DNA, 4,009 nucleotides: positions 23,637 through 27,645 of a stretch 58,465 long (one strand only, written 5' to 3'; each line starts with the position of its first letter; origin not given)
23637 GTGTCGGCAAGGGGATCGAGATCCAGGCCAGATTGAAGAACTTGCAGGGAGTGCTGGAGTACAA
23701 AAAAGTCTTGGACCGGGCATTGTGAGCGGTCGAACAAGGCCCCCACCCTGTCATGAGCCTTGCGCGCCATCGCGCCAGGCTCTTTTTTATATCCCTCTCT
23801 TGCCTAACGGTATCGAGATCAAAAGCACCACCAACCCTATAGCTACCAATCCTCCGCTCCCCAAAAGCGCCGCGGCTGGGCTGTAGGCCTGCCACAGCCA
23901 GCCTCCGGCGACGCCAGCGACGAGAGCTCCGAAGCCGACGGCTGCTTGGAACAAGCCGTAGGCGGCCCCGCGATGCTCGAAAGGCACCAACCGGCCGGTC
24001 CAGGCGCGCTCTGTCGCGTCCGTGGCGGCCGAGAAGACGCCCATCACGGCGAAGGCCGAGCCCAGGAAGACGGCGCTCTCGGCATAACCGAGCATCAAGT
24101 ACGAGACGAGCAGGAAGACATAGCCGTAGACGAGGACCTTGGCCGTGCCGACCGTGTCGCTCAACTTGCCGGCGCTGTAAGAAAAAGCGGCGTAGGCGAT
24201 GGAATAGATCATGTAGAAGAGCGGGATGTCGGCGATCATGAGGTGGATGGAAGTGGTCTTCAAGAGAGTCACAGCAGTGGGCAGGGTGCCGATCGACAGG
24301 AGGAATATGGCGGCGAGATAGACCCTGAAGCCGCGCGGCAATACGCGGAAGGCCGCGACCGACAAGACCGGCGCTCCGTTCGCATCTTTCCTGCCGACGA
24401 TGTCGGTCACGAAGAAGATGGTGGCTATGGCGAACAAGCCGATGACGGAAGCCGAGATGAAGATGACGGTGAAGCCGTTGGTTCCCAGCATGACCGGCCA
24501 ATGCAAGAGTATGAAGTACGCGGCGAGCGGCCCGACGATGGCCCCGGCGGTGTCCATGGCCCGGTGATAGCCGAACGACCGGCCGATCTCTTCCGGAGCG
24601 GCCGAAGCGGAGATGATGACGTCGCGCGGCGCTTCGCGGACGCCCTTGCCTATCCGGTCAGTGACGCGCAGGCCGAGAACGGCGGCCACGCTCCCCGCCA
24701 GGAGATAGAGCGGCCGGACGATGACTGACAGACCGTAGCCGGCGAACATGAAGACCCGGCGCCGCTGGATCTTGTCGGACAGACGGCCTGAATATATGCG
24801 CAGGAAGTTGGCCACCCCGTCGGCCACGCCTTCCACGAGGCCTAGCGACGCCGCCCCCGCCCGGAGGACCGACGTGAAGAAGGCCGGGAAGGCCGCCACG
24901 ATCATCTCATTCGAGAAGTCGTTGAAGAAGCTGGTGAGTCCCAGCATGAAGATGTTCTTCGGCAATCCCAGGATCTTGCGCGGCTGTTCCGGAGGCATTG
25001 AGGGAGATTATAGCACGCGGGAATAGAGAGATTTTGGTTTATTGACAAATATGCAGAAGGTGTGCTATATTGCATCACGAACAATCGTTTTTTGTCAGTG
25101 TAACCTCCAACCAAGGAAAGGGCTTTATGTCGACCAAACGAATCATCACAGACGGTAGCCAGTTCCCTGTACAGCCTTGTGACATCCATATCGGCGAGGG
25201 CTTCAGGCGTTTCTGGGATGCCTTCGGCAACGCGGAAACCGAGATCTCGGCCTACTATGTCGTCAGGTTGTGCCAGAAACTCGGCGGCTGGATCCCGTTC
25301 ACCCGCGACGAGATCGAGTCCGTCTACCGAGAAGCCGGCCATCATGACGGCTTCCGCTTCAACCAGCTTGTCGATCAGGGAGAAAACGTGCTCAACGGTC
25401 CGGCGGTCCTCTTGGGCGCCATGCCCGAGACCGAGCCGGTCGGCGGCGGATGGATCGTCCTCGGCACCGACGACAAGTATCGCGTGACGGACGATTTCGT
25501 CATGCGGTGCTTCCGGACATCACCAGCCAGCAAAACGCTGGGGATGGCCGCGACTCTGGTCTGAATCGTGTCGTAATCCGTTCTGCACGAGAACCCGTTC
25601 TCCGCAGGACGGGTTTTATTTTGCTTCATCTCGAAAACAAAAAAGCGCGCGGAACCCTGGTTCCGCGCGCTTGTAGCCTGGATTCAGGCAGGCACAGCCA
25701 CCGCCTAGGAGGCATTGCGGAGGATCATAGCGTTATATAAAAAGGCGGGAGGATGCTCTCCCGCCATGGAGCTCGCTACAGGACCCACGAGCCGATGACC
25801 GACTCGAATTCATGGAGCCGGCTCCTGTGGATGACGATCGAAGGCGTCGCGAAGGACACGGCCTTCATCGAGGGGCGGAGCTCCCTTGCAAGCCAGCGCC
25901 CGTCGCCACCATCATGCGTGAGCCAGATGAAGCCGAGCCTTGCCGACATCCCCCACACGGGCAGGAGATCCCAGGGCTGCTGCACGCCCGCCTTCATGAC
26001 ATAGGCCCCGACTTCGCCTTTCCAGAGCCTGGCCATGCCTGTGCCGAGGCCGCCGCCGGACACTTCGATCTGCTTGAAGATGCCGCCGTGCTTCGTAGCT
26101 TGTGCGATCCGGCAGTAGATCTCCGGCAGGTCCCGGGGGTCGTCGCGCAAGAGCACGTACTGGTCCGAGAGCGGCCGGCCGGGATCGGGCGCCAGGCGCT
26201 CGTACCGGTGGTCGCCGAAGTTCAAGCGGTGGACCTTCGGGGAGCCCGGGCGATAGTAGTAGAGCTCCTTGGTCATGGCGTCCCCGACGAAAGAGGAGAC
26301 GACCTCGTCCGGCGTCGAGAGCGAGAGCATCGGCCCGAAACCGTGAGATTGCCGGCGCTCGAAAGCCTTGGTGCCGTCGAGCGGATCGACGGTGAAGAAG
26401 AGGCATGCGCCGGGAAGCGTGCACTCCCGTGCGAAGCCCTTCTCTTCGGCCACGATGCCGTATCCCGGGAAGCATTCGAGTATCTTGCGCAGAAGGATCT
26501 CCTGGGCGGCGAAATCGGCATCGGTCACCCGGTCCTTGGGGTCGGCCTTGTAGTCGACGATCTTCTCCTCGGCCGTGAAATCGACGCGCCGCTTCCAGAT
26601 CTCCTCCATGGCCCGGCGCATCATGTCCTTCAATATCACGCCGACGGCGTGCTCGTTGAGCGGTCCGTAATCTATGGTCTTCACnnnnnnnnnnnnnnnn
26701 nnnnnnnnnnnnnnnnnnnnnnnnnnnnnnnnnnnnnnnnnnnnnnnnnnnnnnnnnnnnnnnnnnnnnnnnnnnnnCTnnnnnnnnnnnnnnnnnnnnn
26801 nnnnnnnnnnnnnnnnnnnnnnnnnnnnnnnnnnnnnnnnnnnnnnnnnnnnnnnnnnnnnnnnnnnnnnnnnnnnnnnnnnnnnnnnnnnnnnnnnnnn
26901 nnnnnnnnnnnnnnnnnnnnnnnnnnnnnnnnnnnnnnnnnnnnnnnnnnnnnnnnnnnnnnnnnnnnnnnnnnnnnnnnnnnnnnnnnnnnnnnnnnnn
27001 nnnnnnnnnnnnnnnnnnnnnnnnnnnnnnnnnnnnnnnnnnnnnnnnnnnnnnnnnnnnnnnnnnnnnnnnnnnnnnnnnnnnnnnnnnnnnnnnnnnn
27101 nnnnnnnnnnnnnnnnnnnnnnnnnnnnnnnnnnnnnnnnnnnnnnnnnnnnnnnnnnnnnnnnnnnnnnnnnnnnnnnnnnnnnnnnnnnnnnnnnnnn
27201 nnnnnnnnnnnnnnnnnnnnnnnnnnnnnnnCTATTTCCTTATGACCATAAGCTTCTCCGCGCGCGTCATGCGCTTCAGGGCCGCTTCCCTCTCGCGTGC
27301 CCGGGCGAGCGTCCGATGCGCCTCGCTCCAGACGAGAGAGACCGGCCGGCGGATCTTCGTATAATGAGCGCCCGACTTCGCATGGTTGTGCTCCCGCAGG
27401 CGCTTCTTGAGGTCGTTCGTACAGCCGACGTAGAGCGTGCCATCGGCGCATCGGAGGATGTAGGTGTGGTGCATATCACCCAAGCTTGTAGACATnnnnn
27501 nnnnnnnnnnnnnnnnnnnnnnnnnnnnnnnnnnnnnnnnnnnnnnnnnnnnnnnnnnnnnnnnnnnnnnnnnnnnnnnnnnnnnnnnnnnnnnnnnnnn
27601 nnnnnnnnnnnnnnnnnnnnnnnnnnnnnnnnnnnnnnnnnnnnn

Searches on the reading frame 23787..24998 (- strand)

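Call 42: search_protein_families(library=pfam, proteins=[window:23787-24998:-], max_evalue=0.001)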
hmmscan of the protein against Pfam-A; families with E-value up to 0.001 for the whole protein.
window:23787-24998:- (403 aa): 1 family
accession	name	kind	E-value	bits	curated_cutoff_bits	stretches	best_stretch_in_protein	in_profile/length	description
PF07690.21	MFS_1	-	3.4e-34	118.7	33.4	2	229-395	5-173/347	Major Facilitator Superfamily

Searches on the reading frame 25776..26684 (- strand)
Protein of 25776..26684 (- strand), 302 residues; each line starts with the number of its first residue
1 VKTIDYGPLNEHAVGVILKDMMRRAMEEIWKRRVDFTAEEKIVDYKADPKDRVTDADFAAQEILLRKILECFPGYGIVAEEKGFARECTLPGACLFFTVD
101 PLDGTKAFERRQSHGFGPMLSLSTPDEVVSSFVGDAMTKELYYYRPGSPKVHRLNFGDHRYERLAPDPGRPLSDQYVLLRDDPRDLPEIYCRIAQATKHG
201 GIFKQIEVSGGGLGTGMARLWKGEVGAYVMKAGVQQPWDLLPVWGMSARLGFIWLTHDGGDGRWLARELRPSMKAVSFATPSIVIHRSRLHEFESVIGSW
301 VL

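Call 42: search_protein_families(library=pfam, proteins=[window:25776-26684:-], max_evalue=0.001)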
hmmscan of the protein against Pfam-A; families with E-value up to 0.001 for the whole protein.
window:25776-26684:- (302 aa): 1 family
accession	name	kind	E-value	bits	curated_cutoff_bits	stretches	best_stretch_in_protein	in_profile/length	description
PF00459.30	Inositol_P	-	7.3e-12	45.8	27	1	23-147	14-136/271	Inositol monophosphatase family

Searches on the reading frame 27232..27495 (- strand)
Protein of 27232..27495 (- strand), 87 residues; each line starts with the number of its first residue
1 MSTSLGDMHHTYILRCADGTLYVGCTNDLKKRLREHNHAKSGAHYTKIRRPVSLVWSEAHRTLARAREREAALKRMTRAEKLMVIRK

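Call 79: search_protein_families(library=pfam, proteins=[window:27232-27495:-], max_evalue=0.001)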
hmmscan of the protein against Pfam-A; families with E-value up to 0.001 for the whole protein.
window:27232-27495:- (87 aa): 1 family
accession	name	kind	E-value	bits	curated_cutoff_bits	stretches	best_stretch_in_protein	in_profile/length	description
PF01541.30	GIY-YIG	-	2.5e-16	60.2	22.6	1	8-81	1-76/78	GIY-YIG catalytic domain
